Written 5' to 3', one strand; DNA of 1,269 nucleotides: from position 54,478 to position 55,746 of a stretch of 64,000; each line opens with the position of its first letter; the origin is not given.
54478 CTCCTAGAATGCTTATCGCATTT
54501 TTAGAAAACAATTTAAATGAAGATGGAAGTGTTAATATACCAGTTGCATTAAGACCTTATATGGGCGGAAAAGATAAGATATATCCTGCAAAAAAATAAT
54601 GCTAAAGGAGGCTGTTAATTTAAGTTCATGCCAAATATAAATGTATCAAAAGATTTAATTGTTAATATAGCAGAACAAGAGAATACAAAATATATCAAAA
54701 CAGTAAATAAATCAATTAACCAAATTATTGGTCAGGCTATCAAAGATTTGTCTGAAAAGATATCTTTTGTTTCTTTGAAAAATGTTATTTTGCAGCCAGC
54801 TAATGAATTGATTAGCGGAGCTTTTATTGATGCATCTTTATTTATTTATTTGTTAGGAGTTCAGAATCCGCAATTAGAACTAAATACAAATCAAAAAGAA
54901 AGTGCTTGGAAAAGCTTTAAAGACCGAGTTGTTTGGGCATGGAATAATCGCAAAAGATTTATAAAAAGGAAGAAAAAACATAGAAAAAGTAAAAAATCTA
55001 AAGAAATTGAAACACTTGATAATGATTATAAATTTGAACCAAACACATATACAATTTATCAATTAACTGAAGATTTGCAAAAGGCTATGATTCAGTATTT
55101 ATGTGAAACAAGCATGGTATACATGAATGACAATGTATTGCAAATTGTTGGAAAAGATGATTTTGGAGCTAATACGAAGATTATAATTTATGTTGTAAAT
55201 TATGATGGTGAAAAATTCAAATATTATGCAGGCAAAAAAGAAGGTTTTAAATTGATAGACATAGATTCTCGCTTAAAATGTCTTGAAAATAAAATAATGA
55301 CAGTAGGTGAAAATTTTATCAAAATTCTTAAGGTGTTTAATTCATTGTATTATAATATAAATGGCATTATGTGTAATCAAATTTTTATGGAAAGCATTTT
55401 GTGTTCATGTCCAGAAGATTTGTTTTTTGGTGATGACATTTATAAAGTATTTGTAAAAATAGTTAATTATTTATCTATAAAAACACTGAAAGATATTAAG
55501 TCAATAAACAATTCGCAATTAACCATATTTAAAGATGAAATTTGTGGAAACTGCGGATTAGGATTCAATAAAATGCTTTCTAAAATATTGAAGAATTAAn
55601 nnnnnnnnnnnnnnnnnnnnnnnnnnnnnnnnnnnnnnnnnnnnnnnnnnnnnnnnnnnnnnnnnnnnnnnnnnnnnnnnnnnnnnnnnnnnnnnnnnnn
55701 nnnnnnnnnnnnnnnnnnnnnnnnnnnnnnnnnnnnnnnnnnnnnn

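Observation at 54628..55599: Orphan nucleotidyltransferase-fold-like protein with dead-looking active site and a 20-aa poly-basic insert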

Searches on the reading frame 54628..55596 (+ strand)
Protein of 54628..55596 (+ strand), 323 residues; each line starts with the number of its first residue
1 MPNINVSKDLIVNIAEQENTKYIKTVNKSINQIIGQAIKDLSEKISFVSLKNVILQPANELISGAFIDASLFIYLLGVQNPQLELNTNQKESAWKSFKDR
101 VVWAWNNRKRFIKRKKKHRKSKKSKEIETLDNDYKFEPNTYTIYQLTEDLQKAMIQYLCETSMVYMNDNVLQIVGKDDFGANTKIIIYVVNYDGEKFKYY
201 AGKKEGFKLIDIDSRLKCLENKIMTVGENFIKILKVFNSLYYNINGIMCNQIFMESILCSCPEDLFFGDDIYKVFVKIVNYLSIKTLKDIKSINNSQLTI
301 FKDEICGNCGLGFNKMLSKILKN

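Call 3: search_protein_families(library=pfam, proteins=[window:54628-55596:+], max_evalue=10)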
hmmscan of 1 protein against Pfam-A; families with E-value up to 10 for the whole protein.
window:54628-55596:+ (323 aa): 3 families
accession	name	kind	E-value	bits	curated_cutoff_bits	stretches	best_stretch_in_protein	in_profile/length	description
PF10388.15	YkuI_C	-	0.0075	16.6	26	2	6-124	2-122/166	EAL-domain associated signalling protein domain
PF13931.11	Microtub_bind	-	0.03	15.4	25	1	86-133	70-118/138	Kinesin-associated microtubule-binding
PF25760.1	Phage_RB18_ORF43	-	0.21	11.9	27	1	124-176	3-52/69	Phage RB18 ORF43.1 protein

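Call 4: search_protein_families(library=ncbifam, proteins=[window:54628-55596:+], max_evalue=10)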
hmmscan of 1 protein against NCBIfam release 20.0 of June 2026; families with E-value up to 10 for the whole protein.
window:54628-55596:+ (323 aa): 0 families

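Call 5: search_protein_families(library=padloc, proteins=[window:54628-55596:+], max_evalue=10)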
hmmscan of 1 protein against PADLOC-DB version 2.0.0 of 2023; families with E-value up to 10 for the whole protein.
window:54628-55596:+ (323 aa): 0 families

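Call 6: search_solved_structures(query=window:54628-55596:+, max_evalue=10)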
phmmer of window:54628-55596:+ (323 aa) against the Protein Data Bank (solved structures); distinct sequences matched with E-value up to 10: 2.
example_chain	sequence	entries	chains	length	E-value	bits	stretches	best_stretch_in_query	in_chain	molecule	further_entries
8ebt_H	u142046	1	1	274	1.1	11.6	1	95-124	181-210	DNA repair protein complementing XP-C cells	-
5bup_A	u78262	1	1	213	1.4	11.3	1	238-269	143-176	Zona pellucida sperm-binding protein 2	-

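Call 7: find_homologous_proteins(query=window:54628-55596:+, max_evalue=0.001)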
Query window:54628-55596:+ (323 aa): 82 proteins with E <= 0.001 among 1442 candidates.
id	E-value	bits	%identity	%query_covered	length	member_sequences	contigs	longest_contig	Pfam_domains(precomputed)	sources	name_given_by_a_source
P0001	1.5e-207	706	100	100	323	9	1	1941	-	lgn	-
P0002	1.2e-151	522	72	100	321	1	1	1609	-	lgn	-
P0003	6.7e-136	471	66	100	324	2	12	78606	-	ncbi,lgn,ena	-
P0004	2.2e-135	469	65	100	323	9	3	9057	-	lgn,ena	-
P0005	2.0e-132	459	65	99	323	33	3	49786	-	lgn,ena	-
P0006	4.7e-132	458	63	100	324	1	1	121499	-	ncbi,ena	-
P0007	5.1e-131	455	66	99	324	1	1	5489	-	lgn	-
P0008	3.4e-129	449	63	99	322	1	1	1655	-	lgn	-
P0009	7.8e-129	447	64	99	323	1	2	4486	-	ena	-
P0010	2.8e-128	446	60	100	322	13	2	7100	-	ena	-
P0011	1.3e-127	443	61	99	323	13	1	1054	-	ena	-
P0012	9.3e-127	441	61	99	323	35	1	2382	-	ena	-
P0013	8.5e-126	437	62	99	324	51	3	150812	-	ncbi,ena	-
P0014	1.2e-124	434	61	99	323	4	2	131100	-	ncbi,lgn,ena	-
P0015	3.3e-121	422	59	100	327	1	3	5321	-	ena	-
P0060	1.4e-91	325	48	100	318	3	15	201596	-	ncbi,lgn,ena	-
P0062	4.1e-91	323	50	98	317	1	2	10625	PF26305.1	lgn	-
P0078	1.6e-66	243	41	100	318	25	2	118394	PF26305.1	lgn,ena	-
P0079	7.5e-65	237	40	100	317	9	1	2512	PF26305.1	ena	-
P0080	1.8e-58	216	37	98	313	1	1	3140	PF26305.1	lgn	-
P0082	7.7e-25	106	28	97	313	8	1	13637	PF26305.1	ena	-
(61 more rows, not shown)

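Call 10: search_protein_families(library=pfam, proteins=[P0078, P0082, P0062, P0080], max_evalue=1)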
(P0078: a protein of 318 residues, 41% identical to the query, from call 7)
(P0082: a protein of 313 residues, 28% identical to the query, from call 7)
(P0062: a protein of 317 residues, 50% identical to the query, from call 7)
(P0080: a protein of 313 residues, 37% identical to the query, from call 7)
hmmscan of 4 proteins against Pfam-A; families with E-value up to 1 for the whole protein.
P0078 (318 aa): 0 families

P0082 (313 aa): 1 family
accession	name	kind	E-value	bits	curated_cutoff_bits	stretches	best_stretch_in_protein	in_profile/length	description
PF12224.13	Amidoligase_2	-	0.085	13.2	22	1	32-151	91-201/245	Putative amidoligase enzyme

P0062 (317 aa): 3 families
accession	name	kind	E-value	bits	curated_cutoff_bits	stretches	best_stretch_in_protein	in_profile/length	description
PF16539.10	FlgT_M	-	0.048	14.3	31.2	0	30-100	45-120/158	Flagellar assembly protein T, middle domain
PF10664.14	NdhM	-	0.06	14.1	27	1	97-162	31-94/107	Cyanobacterial and plastid NDH-1 subunit M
PF19642.4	DUF6145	-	0.38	11.3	27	1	208-281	18-88/115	Family of unknown function (DUF6145)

P0080 (313 aa): 4 families
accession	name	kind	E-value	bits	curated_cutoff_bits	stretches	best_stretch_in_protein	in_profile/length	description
PF20806.3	Integrin_A_Ig_3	-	0.062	13.2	23.6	1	70-125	66-125/222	Integrin alpha Ig-like domain 3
PF00505.25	HMG_box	-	0.096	13.6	25.4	1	66-128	3-63/69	HMG (high mobility group) box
PF02326.20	YMF19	-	0.33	12.3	22.6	0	85-129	29-72/84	Plant ATP synthase F0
PF08496.15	Peptidase_S49_N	-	0.57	10.7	27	1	83-128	40-85/147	Peptidase family S49 N-terminal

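Call 15: search_solved_structures(query=A2, max_evalue=10, show_alignments=3)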
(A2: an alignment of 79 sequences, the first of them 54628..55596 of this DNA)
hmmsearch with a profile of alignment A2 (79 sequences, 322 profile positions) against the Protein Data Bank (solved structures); distinct sequences matched with E-value up to 10: 4.
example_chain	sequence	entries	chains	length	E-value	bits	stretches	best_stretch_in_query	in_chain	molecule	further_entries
3qj3_A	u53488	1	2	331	0.021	17.1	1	92-183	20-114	Cathepsin L-like protein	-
5h9d_A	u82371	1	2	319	0.041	16.2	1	242-286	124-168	Farnesyl pyrophosphate synthetase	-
6e0k_A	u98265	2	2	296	0.051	15.8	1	249-296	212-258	cGAS/DncV-like nucleotidyltransferase in E. coli homolog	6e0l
9esh_m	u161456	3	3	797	0.64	12.2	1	110-221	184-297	G-patch domain-containing protein C1486.03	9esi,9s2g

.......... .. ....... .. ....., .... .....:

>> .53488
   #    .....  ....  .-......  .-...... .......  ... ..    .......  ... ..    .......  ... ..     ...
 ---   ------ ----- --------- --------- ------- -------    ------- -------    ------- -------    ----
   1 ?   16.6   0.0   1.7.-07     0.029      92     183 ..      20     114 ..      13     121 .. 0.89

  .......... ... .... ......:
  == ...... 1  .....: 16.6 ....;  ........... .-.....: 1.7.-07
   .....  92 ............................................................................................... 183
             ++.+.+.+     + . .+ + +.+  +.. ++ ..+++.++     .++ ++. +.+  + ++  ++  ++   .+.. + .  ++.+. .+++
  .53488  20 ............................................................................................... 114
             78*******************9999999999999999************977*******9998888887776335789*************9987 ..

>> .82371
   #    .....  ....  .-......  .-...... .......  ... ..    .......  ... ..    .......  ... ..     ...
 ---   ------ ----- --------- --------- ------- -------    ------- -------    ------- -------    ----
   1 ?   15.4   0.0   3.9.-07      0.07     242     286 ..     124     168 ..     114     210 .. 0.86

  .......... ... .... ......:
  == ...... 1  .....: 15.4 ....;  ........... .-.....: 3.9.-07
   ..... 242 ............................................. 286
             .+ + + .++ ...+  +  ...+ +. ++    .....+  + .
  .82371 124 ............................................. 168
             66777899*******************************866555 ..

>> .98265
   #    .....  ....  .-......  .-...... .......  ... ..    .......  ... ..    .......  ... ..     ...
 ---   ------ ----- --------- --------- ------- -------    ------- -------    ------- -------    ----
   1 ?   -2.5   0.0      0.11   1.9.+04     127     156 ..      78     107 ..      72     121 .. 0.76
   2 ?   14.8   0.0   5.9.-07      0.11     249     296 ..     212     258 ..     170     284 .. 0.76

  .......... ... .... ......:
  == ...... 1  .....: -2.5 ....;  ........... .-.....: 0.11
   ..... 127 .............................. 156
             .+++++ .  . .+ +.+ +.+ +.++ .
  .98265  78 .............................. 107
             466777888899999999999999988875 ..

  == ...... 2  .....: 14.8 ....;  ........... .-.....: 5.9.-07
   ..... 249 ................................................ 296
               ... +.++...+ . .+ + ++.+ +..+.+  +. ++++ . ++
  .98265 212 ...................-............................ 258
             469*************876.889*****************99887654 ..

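Call 16: find_encoding_contigs(protein=P0013, flank=6000, max_places=3)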
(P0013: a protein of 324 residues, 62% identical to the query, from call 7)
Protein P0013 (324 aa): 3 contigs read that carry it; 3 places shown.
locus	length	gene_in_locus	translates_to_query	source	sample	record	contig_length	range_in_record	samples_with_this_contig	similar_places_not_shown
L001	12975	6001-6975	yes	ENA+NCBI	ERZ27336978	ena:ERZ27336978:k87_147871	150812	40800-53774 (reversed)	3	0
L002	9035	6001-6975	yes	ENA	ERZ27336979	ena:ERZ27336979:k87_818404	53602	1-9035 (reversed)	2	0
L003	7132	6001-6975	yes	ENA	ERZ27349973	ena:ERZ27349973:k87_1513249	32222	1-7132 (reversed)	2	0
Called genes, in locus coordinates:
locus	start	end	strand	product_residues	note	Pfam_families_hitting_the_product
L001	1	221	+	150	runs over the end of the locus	PF01316:Arg_repressor, PF02863:Arg_repressor_C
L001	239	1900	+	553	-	PF02463:SMC_N, PF13175:AAA_15 (weak), PF13476:AAA_23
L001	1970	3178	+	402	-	PF13180:PDZ_2 (weak), PF05580:Peptidase_S55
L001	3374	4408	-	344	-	PF00589:Phage_integrase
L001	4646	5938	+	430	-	PF02403:Seryl_tRNA_N, PF00587:tRNA-synt_2b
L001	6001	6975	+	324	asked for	-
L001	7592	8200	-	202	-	PF01863:YgjP-like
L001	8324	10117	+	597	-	PF03551:PadR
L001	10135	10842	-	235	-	PF06695:Sm_multidrug_ex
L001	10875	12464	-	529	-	PF12072:RNase_Y_N, PF00013:KH_1, PF01966:HD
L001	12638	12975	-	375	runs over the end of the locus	PF01702:TGT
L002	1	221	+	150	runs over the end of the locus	PF01316:Arg_repressor, PF02863:Arg_repressor_C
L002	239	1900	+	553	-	PF02463:SMC_N, PF13175:AAA_15 (weak), PF13476:AAA_23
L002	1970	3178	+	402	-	PF13180:PDZ_2 (weak), PF05580:Peptidase_S55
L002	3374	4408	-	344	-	PF00589:Phage_integrase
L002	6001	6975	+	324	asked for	-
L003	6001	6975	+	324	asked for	-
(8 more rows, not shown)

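Call 17: find_encoding_contigs(protein=P0060, flank=6000, max_places=3)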
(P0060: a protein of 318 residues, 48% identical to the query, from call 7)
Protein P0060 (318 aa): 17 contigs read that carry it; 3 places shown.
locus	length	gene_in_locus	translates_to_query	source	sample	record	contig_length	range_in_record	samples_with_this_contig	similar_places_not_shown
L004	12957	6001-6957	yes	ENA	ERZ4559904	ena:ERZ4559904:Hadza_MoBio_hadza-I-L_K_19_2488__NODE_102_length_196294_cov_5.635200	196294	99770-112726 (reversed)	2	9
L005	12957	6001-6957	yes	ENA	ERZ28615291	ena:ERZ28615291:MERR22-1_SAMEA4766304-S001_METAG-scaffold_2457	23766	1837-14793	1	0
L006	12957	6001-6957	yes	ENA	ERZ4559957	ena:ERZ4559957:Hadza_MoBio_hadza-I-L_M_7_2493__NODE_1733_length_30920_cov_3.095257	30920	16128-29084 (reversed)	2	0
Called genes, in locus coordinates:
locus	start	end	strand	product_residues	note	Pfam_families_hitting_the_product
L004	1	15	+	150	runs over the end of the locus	PF01316:Arg_repressor, PF02863:Arg_repressor_C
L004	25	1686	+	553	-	PF02463:SMC_N, PF13476:AAA_23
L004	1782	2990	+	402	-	PF13180:PDZ_2 (faint), PF05580:Peptidase_S55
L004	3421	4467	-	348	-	PF02899:Phage_int_SAM_1 (faint), PF00589:Phage_integrase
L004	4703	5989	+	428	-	PF02403:Seryl_tRNA_N, PF00587:tRNA-synt_2b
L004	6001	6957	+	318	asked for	-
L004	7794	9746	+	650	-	PF03551:PadR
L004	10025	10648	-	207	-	PF06695:Sm_multidrug_ex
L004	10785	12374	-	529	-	PF12072:RNase_Y_N, PF00013:KH_1, PF01966:HD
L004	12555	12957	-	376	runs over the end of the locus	PF01702:TGT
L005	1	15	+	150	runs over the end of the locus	PF01316:Arg_repressor, PF02863:Arg_repressor_C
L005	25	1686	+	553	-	PF02463:SMC_N, PF13476:AAA_23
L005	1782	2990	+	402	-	PF13180:PDZ_2 (faint), PF05580:Peptidase_S55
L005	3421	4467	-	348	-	PF02899:Phage_int_SAM_1 (faint), PF00589:Phage_integrase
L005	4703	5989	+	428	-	PF02403:Seryl_tRNA_N, PF00587:tRNA-synt_2b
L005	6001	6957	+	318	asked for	-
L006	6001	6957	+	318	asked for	-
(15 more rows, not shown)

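Call 18: find_encoding_contigs(protein=P0078, flank=6000, max_places=3)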
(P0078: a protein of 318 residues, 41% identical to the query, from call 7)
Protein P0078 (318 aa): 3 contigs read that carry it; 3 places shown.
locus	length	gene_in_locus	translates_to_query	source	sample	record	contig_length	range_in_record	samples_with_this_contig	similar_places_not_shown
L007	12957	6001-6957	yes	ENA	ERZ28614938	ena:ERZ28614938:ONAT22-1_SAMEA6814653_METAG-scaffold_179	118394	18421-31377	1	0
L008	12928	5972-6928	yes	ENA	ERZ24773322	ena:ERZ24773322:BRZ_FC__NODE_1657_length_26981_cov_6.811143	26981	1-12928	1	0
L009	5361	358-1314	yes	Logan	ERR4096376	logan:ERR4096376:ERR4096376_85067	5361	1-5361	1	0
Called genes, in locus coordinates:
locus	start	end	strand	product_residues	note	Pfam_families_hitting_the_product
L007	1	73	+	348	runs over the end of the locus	PF02547:Queuosine_synth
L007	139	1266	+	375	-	PF01702:TGT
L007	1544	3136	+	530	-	PF12072:RNase_Y_N, PF00013:KH_1, PF01966:HD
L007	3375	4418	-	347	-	PF02899:Phage_int_SAM_1 (weak), PF00589:Phage_integrase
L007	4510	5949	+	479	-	PF02403:Seryl_tRNA_N, PF00587:tRNA-synt_2b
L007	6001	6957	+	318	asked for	PF26305:CD_NTase_C (weak)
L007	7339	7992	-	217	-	PF01863:YgjP-like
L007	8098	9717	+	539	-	PF03551:PadR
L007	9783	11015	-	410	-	PF13180:PDZ_2 (weak), PF05580:Peptidase_S55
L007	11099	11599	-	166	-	-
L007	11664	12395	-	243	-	PF20772:TACO1_YebC_N, PF01709:Transcrip_reg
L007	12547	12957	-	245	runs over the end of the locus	PF22435:MRM3-like_sub_bind (weak), PF00588:SpoU_methylase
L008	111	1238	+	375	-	PF01702:TGT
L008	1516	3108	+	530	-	PF12072:RNase_Y_N, PF00013:KH_1, PF01966:HD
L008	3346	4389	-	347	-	PF02899:Phage_int_SAM_1 (weak), PF00589:Phage_integrase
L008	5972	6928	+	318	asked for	PF26305:CD_NTase_C (weak)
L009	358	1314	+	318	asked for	PF26305:CD_NTase_C (weak)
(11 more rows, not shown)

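Call 24: find_related_loci(query=A2, collection=genome_contigs, flank=4000)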
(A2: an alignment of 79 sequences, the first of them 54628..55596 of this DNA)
Query A2 (323 aa) in genome_contigs; peptide patterns used: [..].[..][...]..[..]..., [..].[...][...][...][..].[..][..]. (x = any residue, [..] = any of these).
317 stretches matched a pattern; 66 encode a relative of the query (tblastn E <= 1e-3); 66 distinct loci.
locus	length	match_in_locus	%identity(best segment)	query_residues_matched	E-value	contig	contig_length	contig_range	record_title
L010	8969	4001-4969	65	1-323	1e-138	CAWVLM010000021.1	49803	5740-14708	MAG: Clostridia bacterium isolate metabat2_coassembly_bwa.753 MAG genome assembly, contig: k87_4183434, whole genome sho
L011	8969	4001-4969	66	1-323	6e-138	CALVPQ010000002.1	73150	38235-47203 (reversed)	MAG: uncultured Clostridia bacterium isolate BRZ_CF__bin29 genome assembly, contig: BRZ_CF__NODE_480_length_73150_cov_11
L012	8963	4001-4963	66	1-321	2e-137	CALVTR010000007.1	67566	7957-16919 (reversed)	MAG: uncultured Clostridia bacterium isolate BRZ_CD__bin5 genome assembly, contig: BRZ_CD__NODE_499_length_67566_cov_8.4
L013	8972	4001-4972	63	1-323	1e-133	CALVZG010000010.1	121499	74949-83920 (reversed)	MAG: uncultured Clostridia bacterium isolate E03__bin18 genome assembly, contig: E03__k127_1718564, whole genome shotgun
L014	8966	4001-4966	62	1-321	1e-127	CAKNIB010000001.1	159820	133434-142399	MAG TPA_asm: uncultured Clostridia bacterium isolate ERR3414586_bin.103_metaWRAP_v1.1_MAG genome assembly, contig: NODE_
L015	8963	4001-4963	61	1-321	3e-127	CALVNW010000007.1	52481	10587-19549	MAG: uncultured Clostridia bacterium isolate BRZ_ES__bin107 genome assembly, contig: BRZ_ES__NODE_1021_length_52481_cov_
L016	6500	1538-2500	61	1-321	9e-127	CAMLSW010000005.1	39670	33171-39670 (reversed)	MAG: uncultured Clostridia bacterium isolate ERR4303218_bin.57_MetaWRAP_v1.1_MAG genome assembly, contig: NODE_973_lengt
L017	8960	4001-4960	61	1-321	7e-126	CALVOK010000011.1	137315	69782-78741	MAG: uncultured Clostridia bacterium isolate E03__bin100 genome assembly, contig: E03__k127_3279873, whole genome shotgu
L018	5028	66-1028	60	1-323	3e-125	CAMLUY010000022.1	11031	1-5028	MAG: uncultured Clostridia bacterium isolate ERR4304397_bin.60_MetaWRAP_v1.1_MAG genome assembly, contig: NODE_5731_leng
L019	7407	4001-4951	60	1-321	3e-122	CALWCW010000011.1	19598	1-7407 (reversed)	MAG: uncultured Clostridia bacterium isolate E03__bin84 genome assembly, contig: E03__k127_273323, whole genome shotgun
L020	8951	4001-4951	59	1-321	2e-120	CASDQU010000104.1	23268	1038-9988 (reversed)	uncultured Firmicutes bacterium isolate CO.A26.metabat-bins.279 genome assembly, contig: CO.A26.metabat-bins.279.fa_k141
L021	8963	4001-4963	59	1-323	3e-120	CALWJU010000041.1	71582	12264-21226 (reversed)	MAG: uncultured Clostridia bacterium isolate E14__bin218 genome assembly, contig: E14__k127_98599, whole genome shotgun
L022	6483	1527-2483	56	1-321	4e-117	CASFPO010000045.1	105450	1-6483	uncultured Firmicutes bacterium isolate SI.O36.metabat-bins.110 genome assembly, contig: SI.O36.metabat-bins.110.fa_k141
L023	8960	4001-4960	57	1-320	4e-115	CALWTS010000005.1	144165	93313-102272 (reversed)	MAG: uncultured Clostridia bacterium isolate E30__bin183 genome assembly, contig: E30__k127_6355959, whole genome shotgu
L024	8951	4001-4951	57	1-320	6e-114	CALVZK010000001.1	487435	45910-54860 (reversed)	MAG: uncultured Clostridia bacterium isolate BRZ_SF__bin122 genome assembly, contig: BRZ_SF__NODE_1_length_487435_cov_13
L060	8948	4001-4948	38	4-317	3e-57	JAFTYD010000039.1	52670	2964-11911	MAG: Clostridia bacterium isolate RGIG4256 Roe_deer_Colon-5__c366672, whole genome shotgun sequence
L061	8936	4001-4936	36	5-323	2e-49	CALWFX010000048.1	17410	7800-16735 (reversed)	MAG: uncultured Clostridia bacterium isolate E27__bin15 genome assembly, contig: E27__k127_4911811, whole genome shotgun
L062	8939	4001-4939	34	5-323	1e-49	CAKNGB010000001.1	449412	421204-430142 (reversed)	MAG TPA_asm: uncultured Clostridia bacterium isolate ERR3414586_bin.3_metaWRAP_v1.1_MAG genome assembly, contig: NODE_5_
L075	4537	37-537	33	158-320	1e-23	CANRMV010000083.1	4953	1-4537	MAG: uncultured Clostridia bacterium isolate Lapin-022__bin1 genome assembly, contig: Lapin-022__NODE_17121_length_4953_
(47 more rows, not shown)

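Call 25: predict_structure(alignment_id=A2)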
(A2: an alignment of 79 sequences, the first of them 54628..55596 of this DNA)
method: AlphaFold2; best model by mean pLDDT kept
length: 323 residues; sequences in the alignment: 79
mean_pLDDT: 85.9   pTM: 0.80
mean pLDDT of the five models: 85.9, 85.2, 84.9, 84.8, 84.4
residues with pLDDT >= 90: 190; 70-90: 95; 50-70: 23; < 50: 15
segments of 3 or more residues with pLDDT < 50: 121-133
pLDDT, mean of each block of 10 residues (from residue 1): 71 89 91 93 89 93 89 95 84 68 76 58 41 65 91 89 89 84 90 93 87 93 94 95 92 96 94 95 91 93 90 92 81
secondary structure, 60 per line:
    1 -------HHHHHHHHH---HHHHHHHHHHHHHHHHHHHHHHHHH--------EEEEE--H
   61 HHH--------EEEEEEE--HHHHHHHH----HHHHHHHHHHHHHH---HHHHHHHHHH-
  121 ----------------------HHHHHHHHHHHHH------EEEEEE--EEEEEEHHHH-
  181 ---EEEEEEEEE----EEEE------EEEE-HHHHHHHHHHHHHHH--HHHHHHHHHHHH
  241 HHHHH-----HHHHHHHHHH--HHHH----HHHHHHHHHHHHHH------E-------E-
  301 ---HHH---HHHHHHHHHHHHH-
elements in order: H8-16 H20-44 E53-57 H60-63 E72-78 H81-88 H93-106 H110-119 H143-155 E162-167 E170-175 H176-179 E184-192 E197-200 E207-210 H212-226 H229-245 H251-260 H263-266 H271-284 H310-322
